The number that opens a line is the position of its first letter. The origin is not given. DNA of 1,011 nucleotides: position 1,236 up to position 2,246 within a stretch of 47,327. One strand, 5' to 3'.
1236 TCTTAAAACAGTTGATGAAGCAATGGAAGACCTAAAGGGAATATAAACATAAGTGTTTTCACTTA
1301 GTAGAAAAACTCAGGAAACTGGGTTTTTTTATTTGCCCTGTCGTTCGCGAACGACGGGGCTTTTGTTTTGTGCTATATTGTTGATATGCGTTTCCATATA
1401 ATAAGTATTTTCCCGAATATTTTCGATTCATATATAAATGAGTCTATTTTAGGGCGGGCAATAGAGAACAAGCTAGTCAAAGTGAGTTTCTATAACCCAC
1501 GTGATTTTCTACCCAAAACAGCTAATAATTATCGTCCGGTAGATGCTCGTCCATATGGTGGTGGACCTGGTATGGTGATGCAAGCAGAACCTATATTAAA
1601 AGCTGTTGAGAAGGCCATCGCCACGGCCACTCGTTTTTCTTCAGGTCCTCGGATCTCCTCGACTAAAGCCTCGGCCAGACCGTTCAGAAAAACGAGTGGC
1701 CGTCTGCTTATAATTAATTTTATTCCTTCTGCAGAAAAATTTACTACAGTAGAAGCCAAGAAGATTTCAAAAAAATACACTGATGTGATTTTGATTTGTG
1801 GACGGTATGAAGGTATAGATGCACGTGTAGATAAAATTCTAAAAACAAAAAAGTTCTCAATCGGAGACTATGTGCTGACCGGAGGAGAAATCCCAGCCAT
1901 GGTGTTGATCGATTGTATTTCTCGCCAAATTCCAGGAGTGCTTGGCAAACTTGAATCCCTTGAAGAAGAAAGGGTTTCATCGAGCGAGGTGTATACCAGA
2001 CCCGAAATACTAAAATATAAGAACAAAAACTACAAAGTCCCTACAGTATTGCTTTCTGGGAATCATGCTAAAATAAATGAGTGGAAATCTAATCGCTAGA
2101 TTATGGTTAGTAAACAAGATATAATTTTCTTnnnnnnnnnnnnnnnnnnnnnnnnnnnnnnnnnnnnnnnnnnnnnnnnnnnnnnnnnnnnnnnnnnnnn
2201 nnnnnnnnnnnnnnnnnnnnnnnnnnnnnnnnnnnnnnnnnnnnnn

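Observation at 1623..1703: In-frame 81-nt GC-rich stem-loop element inside the essential gene trmD (copy 1 of a family)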

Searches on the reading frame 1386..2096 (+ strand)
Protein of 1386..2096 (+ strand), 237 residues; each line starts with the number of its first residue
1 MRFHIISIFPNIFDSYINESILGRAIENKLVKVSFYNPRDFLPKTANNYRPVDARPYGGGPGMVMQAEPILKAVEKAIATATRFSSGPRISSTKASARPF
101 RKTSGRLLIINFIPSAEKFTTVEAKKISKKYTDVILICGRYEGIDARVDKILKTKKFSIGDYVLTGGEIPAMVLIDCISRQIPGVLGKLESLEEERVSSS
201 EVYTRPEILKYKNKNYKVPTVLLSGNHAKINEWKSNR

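Call 15: find_homologous_proteins(query=window:1386-2096:+)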
Query window:1386-2096:+ (237 aa): 8000 proteins with E <= 0.001 among 8000 candidates; the best 120 are listed.
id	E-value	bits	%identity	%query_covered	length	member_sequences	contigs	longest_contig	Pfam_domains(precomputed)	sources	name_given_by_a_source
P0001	1.7e-151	520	100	100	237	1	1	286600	PF01746.27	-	-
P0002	2.6e-135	467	89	100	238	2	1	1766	PF01746.27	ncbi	-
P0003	1.3e-123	429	80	100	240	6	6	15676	PF01746.27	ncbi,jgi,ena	ncbi:MAG TPA: tRNA (guanosine(37)-N1)-methyltransferase TrmD [Candidatus Paceibacterota bacterium]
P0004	2.9e-123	428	81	99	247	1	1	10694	PF01746.27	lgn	-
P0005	8.2e-122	423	81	99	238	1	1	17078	PF01746.27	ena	-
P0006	1.1e-118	413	78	99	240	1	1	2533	PF01746.27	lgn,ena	-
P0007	2.7e-118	411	79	99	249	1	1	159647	PF01746.27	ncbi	-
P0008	5.0e-118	411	78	100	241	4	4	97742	PF01746.27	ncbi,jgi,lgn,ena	ncbi:MAG: tRNA (guanosine(37)-N1)-methyltransferase TrmD [bacterium]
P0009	8.6e-118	410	78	100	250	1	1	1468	PF01746.27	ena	-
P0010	1.6e-117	409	78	100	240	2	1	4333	PF01746.27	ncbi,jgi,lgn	ncbi:MAG: tRNA (guanosine(37)-N1)-methyltransferase TrmD [bacterium]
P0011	5.8e-117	407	76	100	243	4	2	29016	PF01746.27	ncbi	ncbi:MAG: tRNA (guanosine(37)-N1)-methyltransferase TrmD [Minisyncoccia bacterium]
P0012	8.9e-117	406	79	99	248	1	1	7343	PF01746.27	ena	-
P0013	6.6e-116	404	76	99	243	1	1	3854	PF01746.27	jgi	-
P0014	1.3e-115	403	76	99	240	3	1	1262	PF01746.27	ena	-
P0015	3.6e-115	401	78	99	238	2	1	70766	PF01746.27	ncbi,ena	-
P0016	5.1e-115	401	79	99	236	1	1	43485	PF01746.27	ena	-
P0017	5.4e-115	401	76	100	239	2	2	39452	PF01746.27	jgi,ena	jgi:tRNA (guanine37-N1)-methyltransferase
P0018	3.6e-114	398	76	100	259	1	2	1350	PF01746.27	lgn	-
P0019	3.9e-114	398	80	99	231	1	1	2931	PF01746.27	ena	-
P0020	5.7e-114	397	77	99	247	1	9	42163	PF01746.27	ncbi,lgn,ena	-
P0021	1.8e-113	396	76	99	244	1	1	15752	PF01746.27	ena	-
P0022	2.2e-113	395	76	100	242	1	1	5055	PF01746.27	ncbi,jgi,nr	ncbi:tRNA (guanosine(37)-N1)-methyltransferase TrmD [bacterium]|nr:MAG: tRNA (guanosine(37)-N1)-meth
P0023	1.6e-112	393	76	100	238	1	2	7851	PF01746.27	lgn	-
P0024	5.5e-111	388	76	99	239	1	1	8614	PF01746.27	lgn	-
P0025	1.8e-110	386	73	99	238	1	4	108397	PF01746.27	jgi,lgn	-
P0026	5.8e-110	384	76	99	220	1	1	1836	PF01746.27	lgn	-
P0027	1.1e-109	383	76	99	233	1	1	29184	PF01746.27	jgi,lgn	-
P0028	3.5e-109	382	76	99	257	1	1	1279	PF01746.27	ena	-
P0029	5.0e-109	381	74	99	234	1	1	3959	PF01746.27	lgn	-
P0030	6.8e-109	381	76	99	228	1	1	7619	PF01746.27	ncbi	ncbi:MAG: tRNA (guanosine(37)-N1)-methyltransferase TrmD [Candidatus Paceibacteria bacterium]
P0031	1.6e-108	379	74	99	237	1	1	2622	PF01746.27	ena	-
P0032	1.9e-108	379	75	99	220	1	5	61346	PF01746.27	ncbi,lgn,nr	ncbi:MAG: tRNA (guanosine(37)-N1)-methyltransferase TrmD [Candidatus Pacebacteria bacterium]|nr:tRNA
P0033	2.0e-108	379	75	100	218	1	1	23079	PF01746.27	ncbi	-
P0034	3.4e-108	378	76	99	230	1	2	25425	PF01746.27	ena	-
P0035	4.1e-108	378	73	99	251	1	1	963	PF01746.27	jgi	-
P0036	4.4e-108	378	74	99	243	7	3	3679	PF01746.27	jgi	jgi:tRNA (guanine37-N1)-methyltransferase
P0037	6.4e-108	377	71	100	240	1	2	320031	PF01746.27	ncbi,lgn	ncbi:MAG: tRNA (guanosine(37)-N1)-methyltransferase TrmD [bacterium]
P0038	7.1e-108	377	72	99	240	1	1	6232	PF01746.27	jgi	jgi:tRNA (guanine37-N1)-methyltransferase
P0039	1.2e-107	377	73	100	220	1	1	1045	PF01746.27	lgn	-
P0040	1.3e-107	376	74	100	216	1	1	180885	PF01746.27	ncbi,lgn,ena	-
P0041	2.6e-107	375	73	100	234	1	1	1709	PF01746.27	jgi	jgi:tRNA (guanine37-N1)-methyltransferase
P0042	3.2e-107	375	74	99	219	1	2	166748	PF01746.27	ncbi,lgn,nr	ncbi:MAG: tRNA (guanosine(37)-N1)-methyltransferase TrmD [bacterium]|nr:tRNA (guanosine(37)-N1)-meth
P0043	4.2e-107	375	75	99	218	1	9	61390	PF01746.27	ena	-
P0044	4.4e-107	375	73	100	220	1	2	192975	PF01746.27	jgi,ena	jgi:tRNA (guanine37-N1)-methyltransferase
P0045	7.4e-107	374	72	100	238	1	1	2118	PF01746.27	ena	-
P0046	9.1e-107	374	75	100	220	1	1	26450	PF01746.27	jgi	-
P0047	1.5e-106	373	73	100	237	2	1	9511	PF01746.27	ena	-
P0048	1.8e-106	373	73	99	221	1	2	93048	PF01746.27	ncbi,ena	-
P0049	3.4e-106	372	71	100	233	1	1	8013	PF01746.27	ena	-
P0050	3.5e-106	372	71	100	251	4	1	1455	PF01746.27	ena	-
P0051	4.1e-106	372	75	100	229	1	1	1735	PF01746.27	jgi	jgi:tRNA (guanine37-N1)-methyltransferase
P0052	6.2e-106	371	71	99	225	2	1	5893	PF01746.27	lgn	-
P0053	7.4e-106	371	75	94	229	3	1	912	PF01746.27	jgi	jgi:tRNA (guanine37-N1)-methyltransferase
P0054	7.7e-106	371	72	100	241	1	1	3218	PF01746.27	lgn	-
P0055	8.0e-106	371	73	99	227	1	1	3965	PF01746.27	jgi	jgi:tRNA (guanine37-N1)-methyltransferase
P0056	8.4e-106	371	70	100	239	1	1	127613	PF01746.27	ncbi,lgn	-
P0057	1.2e-105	370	72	100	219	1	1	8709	PF01746.27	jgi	jgi:tRNA (guanine37-N1)-methyltransferase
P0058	2.1e-105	369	71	99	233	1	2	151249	PF01746.27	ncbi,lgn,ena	-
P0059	2.3e-105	369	71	100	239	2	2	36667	PF01746.27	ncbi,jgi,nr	ncbi:MAG TPA: tRNA (guanosine(37)-N1)-methyltransferase TrmD [Candidatus Paceibacterota bacterium]|j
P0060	2.9e-105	369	70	100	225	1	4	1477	PF01746.27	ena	-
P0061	3.0e-105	369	71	99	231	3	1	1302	PF01746.27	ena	-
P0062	4.0e-105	368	69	100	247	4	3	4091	PF01746.27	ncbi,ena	-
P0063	4.2e-105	368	74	99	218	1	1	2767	PF01746.27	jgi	jgi:tRNA (guanine37-N1)-methyltransferase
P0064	4.4e-105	368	73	99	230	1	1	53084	PF01746.27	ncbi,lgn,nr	ncbi:MAG TPA: tRNA (guanosine(37)-N1)-methyltransferase TrmD [Candidatus Paceibacterota bacterium]|n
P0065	5.5e-105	368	73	99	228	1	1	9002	PF01746.27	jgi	jgi:tRNA (guanine37-N1)-methyltransferase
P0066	6.4e-105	368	72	100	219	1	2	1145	PF01746.27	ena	-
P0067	7.6e-105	367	73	100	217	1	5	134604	PF01746.27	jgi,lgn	jgi:tRNA (guanine37-N1)-methyltransferase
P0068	7.9e-105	367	75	99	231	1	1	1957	PF01746.27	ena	-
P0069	9.4e-105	367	74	100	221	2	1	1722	PF01746.27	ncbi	-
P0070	9.8e-105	367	74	99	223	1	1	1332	PF01746.27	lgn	-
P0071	1.1e-104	367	70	100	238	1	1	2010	PF01746.27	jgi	jgi:tRNA (guanine37-N1)-methyltransferase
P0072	1.2e-104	367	72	100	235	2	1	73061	PF01746.27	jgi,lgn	jgi:tRNA (guanine37-N1)-methyltransferase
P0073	1.3e-104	367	70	100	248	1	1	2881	PF01746.27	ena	-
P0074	1.3e-104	367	72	99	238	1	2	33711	PF01746.27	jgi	jgi:tRNA (guanine37-N1)-methyltransferase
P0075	1.4e-104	367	74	99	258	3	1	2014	PF01746.27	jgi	-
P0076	1.4e-104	367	71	99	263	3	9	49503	PF01746.27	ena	-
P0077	1.4e-104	367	70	100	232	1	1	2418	PF01746.27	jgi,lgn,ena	-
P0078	1.6e-104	366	72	99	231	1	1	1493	PF01746.27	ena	-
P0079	1.6e-104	366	72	99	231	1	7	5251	PF01746.27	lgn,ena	-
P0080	1.7e-104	366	71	100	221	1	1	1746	PF01746.27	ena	-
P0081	1.7e-104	366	71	100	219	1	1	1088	PF01746.27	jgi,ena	-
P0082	1.8e-104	366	73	99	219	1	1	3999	PF01746.27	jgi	jgi:tRNA (guanine37-N1)-methyltransferase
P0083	2.1e-104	366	70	100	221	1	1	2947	PF01746.27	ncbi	-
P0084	2.2e-104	366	71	100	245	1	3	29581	PF01746.27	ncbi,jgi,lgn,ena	-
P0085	2.9e-104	366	73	99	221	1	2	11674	PF01746.27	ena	-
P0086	3.2e-104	365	72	100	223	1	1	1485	PF01746.27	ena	-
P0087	3.3e-104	365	71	100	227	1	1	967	PF01746.27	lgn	-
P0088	3.5e-104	365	74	99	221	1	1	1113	PF01746.27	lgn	-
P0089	3.5e-104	365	72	100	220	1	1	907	PF01746.27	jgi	jgi:tRNA (guanine37-N1)-methyltransferase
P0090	4.0e-104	365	73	99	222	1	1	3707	PF01746.27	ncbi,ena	-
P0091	5.6e-104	365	73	99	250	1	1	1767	PF01746.27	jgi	jgi:tRNA (guanine37-N1)-methyltransferase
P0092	6.2e-104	364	74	100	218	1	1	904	PF01746.27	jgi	jgi:tRNA (guanine37-N1)-methyltransferase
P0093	6.4e-104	364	69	100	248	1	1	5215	PF01746.27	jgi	jgi:tRNA (guanine37-N1)-methyltransferase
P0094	6.5e-104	364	72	99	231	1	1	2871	PF01746.27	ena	-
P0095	6.8e-104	364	72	99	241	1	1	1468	PF01746.27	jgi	-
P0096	7.8e-104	364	73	99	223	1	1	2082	PF01746.27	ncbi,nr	ncbi:MAG: tRNA (guanosine(37)-N1)-methyltransferase TrmD [Candidatus Nomurabacteria bacterium]|nr:tR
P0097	8.0e-104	364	73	99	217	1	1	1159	PF01746.27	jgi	-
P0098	8.8e-104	364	74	99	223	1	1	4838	PF01746.27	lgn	-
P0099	8.9e-104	364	72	100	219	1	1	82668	PF01746.27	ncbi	ncbi:MAG: tRNA (guanosine(37)-N1)-methyltransferase TrmD [Patescibacteria group bacterium]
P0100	9.7e-104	364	73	99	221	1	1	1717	PF01746.27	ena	-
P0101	9.8e-104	364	72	100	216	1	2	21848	PF01746.27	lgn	-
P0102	1.0e-103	364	71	99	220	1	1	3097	PF01746.27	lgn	-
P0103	1.0e-103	364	71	99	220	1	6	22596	PF01746.27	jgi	jgi:tRNA (guanine37-N1)-methyltransferase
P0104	1.1e-103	364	72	100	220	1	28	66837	PF01746.27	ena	-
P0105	1.2e-103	364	75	99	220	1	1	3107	PF01746.27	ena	-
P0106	1.3e-103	363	70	100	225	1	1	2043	PF01746.27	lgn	-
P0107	1.3e-103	363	71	100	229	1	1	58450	PF01746.27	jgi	jgi:tRNA (guanine37-N1)-methyltransferase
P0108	1.5e-103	363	73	99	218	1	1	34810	PF01746.27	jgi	jgi:tRNA (guanine37-N1)-methyltransferase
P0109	1.6e-103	363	70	100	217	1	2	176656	PF01746.27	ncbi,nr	ncbi:tRNA (guanosine(37)-N1)-methyltransferase TrmD [Patescibacteria group bacterium]|nr:tRNA (guano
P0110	1.7e-103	363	73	100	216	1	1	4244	PF01746.27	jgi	-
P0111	1.8e-103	363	74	99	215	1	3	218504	PF01746.27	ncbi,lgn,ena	-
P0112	2.0e-103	363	70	100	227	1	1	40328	PF01746.27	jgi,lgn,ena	-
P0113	2.2e-103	363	71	99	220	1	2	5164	PF01746.27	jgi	jgi:tRNA (guanine37-N1)-methyltransferase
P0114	2.2e-103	363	71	100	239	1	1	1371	PF01746.27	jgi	-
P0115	2.4e-103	363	71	99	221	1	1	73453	PF01746.27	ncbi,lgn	-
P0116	2.6e-103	362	72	100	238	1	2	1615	PF01746.27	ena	-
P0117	2.6e-103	362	72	100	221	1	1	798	PF01746.27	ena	-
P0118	3.0e-103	362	74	99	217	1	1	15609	PF01746.27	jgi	jgi:tRNA (guanine37-N1)-methyltransferase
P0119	3.1e-103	362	71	100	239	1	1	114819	PF01746.27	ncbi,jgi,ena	ncbi:MAG: tRNA (guanosine(37)-N1)-methyltransferase TrmD [Candidatus Paceibacterota bacterium]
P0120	3.2e-103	362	74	99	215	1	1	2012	PF01746.27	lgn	-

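Call 25: find_related_loci(query=window:1386-2096:+, collection=metagenome_contigs, flank=10000)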
Query window:1386-2096:+ (237 aa) in metagenome_contigs; peptide patterns used: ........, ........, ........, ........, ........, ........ (x = any residue, [..] = any of these).
600 stretches matched a pattern (row limit reached: there are more); 253 encode a relative of the query (tblastn E <= 1e-3); the best 80 are kept; 80 distinct loci.
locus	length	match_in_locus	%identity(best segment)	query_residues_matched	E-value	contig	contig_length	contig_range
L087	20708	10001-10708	75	1-237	8e-118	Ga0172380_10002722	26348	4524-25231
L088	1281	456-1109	72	1-234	2e-121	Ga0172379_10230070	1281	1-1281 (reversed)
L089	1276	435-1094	72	1-237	1e-120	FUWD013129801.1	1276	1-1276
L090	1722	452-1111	74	1-237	9e-119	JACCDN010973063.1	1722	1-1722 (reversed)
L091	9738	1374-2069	71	1-237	3e-110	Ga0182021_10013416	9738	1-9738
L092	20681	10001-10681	71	1-236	5e-110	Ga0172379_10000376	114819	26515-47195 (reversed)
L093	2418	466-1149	71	1-233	8e-115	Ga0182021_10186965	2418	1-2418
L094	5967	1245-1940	70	1-237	1e-109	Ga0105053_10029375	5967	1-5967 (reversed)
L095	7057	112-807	70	1-237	2e-109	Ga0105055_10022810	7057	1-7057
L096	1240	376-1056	70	1-234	4e-118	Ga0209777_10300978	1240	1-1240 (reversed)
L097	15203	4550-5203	71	1-234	2e-108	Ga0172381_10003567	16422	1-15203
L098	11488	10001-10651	71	1-234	2e-107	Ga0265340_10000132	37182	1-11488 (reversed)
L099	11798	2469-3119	70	1-234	2e-107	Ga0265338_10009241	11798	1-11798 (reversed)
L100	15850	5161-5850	71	1-234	3e-106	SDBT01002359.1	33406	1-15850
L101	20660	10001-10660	67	1-237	4e-106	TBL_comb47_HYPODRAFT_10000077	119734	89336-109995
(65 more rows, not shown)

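Call 30: find_encoding_contigs(protein=P0007, flank=10000, max_places=1)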
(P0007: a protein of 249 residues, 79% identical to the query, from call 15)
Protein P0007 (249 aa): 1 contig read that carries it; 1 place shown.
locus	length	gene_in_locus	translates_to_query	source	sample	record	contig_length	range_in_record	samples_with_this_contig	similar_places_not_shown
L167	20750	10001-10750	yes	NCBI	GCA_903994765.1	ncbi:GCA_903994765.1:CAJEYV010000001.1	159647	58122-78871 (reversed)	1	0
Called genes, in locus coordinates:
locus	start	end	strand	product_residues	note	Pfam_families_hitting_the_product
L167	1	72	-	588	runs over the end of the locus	PF07973:tRNA_SAD (weak), PF00587:tRNA-synt_2b, PF03129:HGTP_anticodon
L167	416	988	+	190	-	-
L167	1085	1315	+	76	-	PF01783:Ribosomal_L32p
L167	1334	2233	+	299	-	PF01029:NusB, PF00293:NUDIX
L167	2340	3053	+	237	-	PF22935:RM44_endonuclase, PF14622:Ribonucleas_3_3, PF00636:Ribonuclease_3, PF00035:dsrm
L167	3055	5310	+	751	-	PF00005:ABC_tran (faint), PF02463:SMC_N, PF13175:AAA_15, PF13476:AAA_23, PF13304:AAA_21 (weak)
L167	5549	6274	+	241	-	-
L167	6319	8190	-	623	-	PF00768:Peptidase_S11, PF13354:Beta-lactamase2 (weak), PF09587:PGA_cap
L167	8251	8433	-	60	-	-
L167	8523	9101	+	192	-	PF00574:CLP_protease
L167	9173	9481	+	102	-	PF00886:Ribosomal_S16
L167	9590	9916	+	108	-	PF13083:KH_KhpA-B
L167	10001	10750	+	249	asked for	PF01746:tRNA_m1G_MT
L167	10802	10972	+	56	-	-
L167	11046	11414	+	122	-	PF03819:MazG (weak), PF12643:MazG-like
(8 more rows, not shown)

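Call 31: find_encoding_contigs(protein=P0040, flank=10000, max_places=1)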
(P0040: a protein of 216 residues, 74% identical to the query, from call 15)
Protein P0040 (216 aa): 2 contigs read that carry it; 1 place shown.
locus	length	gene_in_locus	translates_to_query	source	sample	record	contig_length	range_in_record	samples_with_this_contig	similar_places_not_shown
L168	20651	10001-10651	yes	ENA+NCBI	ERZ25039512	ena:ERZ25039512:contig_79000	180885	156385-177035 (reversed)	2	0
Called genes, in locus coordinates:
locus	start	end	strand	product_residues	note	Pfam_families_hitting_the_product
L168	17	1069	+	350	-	PF00078:RVT_1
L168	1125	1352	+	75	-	PF01783:Ribosomal_L32p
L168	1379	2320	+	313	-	PF01029:NusB, PF00293:NUDIX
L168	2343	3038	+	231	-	PF22935:RM44_endonuclase, PF14622:Ribonucleas_3_3, PF00636:Ribonuclease_3, PF00035:dsrm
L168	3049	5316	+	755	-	PF00005:ABC_tran (faint), PF02463:SMC_N, PF13175:AAA_15, PF13476:AAA_23, PF13304:AAA_21 (weak)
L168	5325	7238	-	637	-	PF00768:Peptidase_S11, PF13354:Beta-lactamase2 (weak), PF09587:PGA_cap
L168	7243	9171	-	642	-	PF08206:OB_RNB (faint), PF22896:OB_RNR_1st (faint), PF17849:OB_Dis3, PF17876:CSD2, PF00773:RNB, PF00575:S1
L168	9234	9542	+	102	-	PF00886:Ribosomal_S16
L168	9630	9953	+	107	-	PF13083:KH_KhpA-B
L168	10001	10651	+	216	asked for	PF01746:tRNA_m1G_MT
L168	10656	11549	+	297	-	PF01734:Patatin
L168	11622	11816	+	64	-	-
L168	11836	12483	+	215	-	PF02661:Fic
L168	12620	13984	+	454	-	PF04563:RNA_pol_Rpb2_1, PF04561:RNA_pol_Rpb2_2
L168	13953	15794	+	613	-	PF10385:RNA_pol_Rpb2_45, PF00562:RNA_pol_Rpb2_6, PF04560:RNA_pol_Rpb2_7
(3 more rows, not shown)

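Call 32: find_encoding_contigs(protein=P0002, flank=10000, max_places=1)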
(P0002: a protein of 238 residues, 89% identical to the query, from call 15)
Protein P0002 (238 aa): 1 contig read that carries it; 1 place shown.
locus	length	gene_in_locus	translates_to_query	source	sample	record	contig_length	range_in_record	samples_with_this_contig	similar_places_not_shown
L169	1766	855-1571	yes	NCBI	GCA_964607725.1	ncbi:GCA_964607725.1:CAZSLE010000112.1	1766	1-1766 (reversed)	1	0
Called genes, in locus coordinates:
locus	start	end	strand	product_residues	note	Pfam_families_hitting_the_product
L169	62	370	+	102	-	PF00886:Ribosomal_S16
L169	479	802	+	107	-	PF13083:KH_KhpA-B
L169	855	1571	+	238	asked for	PF01746:tRNA_m1G_MT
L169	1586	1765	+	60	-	?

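Call 33: find_encoding_contigs(protein=P0003, flank=10000, max_places=1)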
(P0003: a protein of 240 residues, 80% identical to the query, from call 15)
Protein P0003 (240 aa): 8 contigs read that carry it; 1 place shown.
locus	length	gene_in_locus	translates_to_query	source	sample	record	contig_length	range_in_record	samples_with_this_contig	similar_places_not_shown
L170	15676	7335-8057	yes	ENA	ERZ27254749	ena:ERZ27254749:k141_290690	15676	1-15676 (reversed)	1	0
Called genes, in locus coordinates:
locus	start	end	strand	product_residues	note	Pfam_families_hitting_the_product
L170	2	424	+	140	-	?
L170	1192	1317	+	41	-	-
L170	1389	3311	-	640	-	PF00768:Peptidase_S11, PF13354:Beta-lactamase2 (weak), PF09587:PGA_cap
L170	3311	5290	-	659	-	PF08206:OB_RNB (faint), PF17849:OB_Dis3 (faint), PF17876:CSD2, PF00773:RNB, PF00575:S1 (weak)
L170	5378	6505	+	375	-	-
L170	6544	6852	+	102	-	PF00886:Ribosomal_S16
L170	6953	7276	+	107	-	PF13083:KH_KhpA-B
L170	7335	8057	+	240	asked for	PF01746:tRNA_m1G_MT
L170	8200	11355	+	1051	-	PF04563:RNA_pol_Rpb2_1, PF04561:RNA_pol_Rpb2_2, PF04565:RNA_pol_Rpb2_3, PF10385:RNA_pol_Rpb2_45, PF00562:RNA_pol_Rpb2_6, PF04560:RNA_pol_Rpb2_7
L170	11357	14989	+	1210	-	PF04997:RNA_pol_Rpb1_1, PF00623:RNA_pol_Rpb1_2, PF04983:RNA_pol_Rpb1_3, PF04998:RNA_pol_Rpb1_5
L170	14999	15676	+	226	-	?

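Call 34: find_encoding_contigs(protein=P0026, flank=10000, max_places=1)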
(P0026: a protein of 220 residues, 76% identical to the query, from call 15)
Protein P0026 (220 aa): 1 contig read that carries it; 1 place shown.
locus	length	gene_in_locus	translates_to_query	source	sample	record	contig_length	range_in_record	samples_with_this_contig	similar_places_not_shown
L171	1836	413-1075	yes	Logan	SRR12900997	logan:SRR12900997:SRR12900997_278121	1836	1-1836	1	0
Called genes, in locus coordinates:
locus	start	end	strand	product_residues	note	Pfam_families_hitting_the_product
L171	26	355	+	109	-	PF13083:KH_KhpA-B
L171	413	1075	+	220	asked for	PF01746:tRNA_m1G_MT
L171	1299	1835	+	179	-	?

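Call 35: find_encoding_contigs(protein=P0004, flank=10000, max_places=1)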
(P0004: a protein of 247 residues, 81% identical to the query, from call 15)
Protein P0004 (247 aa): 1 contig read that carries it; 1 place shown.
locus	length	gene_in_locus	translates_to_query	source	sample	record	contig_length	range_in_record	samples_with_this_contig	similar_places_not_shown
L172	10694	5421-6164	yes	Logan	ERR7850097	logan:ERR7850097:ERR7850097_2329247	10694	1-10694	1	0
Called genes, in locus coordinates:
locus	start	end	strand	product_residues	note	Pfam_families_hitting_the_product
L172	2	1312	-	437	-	?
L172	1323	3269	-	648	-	PF08206:OB_RNB, PF17849:OB_Dis3, PF17876:CSD2, PF00773:RNB, PF00575:S1 (weak)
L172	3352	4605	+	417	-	-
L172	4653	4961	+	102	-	PF00886:Ribosomal_S16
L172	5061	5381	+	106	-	PF13083:KH_KhpA-B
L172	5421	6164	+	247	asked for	PF01746:tRNA_m1G_MT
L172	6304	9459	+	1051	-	PF04563:RNA_pol_Rpb2_1, PF04561:RNA_pol_Rpb2_2, PF04565:RNA_pol_Rpb2_3, PF10385:RNA_pol_Rpb2_45, PF00562:RNA_pol_Rpb2_6, PF04560:RNA_pol_Rpb2_7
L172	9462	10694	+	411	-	?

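Call 36: find_encoding_contigs(protein=P0033, flank=10000, max_places=1)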
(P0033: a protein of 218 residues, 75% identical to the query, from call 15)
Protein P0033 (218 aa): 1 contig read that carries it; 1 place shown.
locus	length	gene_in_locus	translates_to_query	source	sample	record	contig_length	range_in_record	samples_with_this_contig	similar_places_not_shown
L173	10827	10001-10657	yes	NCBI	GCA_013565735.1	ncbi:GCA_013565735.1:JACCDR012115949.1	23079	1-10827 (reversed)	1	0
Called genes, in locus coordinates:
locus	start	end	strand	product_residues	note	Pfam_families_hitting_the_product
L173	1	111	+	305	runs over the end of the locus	PF01029:NusB, PF00293:NUDIX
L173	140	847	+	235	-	PF22935:RM44_endonuclase, PF14622:Ribonucleas_3_3, PF00636:Ribonuclease_3, PF00035:dsrm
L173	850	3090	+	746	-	PF00005:ABC_tran (faint), PF02463:SMC_N, PF13175:AAA_15, PF13476:AAA_23 (faint), PF13304:AAA_21 (weak)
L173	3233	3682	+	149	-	-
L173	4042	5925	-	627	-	PF00768:Peptidase_S11, PF13354:Beta-lactamase2, PF09587:PGA_cap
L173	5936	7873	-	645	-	PF08206:OB_RNB, PF17849:OB_Dis3, PF17876:CSD2, PF00773:RNB, PF00575:S1 (faint)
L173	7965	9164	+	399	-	-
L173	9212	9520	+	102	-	PF00886:Ribosomal_S16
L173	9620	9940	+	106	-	PF13083:KH_KhpA-B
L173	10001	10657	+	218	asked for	PF01746:tRNA_m1G_MT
